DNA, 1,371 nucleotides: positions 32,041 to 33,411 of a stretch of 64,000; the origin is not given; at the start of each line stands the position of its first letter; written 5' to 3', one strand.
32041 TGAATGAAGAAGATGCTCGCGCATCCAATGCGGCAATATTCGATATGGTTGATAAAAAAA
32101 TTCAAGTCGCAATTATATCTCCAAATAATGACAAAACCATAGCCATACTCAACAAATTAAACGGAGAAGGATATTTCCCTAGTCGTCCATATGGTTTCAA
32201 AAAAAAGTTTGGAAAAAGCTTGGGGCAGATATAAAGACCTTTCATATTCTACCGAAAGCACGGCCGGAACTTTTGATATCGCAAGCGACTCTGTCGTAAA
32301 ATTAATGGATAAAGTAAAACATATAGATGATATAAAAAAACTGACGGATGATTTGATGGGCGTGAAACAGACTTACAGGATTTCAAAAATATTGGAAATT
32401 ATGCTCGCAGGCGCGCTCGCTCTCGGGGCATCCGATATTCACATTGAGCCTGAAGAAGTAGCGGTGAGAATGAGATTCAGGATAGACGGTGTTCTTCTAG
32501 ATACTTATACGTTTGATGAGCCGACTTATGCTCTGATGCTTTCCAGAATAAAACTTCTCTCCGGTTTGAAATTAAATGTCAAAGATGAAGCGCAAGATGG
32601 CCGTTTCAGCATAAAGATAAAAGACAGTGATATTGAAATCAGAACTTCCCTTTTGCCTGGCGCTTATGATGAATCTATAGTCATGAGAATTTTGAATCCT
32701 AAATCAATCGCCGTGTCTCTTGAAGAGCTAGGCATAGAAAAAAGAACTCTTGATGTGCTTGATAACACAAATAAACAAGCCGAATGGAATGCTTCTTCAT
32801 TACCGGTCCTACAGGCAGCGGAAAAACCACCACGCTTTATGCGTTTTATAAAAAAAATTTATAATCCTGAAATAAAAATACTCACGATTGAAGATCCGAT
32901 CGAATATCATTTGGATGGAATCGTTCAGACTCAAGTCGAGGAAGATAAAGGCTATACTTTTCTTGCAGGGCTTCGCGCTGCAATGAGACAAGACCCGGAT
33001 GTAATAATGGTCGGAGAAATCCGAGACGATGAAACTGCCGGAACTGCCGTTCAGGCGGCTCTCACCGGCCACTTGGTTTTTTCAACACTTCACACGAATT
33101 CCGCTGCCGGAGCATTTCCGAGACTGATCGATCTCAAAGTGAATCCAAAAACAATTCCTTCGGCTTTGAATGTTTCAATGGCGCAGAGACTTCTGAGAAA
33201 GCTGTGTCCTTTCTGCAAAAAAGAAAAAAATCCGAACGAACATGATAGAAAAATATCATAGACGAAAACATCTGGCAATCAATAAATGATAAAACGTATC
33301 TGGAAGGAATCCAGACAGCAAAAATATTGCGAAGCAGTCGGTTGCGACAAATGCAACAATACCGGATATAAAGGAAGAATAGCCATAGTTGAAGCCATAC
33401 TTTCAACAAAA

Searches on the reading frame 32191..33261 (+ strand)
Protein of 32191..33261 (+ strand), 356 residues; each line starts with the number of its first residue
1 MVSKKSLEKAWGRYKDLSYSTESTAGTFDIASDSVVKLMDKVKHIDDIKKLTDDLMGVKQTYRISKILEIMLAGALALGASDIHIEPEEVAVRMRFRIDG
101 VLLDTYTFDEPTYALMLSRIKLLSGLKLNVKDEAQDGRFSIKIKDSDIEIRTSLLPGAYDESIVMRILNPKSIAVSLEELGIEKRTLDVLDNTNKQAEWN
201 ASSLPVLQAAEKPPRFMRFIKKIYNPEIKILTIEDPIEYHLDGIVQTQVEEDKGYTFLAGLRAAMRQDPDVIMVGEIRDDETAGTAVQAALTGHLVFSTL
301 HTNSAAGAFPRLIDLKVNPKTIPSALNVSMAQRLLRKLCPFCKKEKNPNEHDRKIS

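Call 28: search_protein_families(library=pfam, max_evalue=0.001, proteins=[window:32191-33261:+])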
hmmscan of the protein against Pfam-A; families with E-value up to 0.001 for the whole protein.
window:32191-33261:+ (356 aa): 1 family
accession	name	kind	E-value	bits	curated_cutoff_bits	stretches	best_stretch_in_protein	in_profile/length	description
PF00437.27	T2SSE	-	1.5e-80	271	24.9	1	63-347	7-290/370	Type II/IV secretion system protein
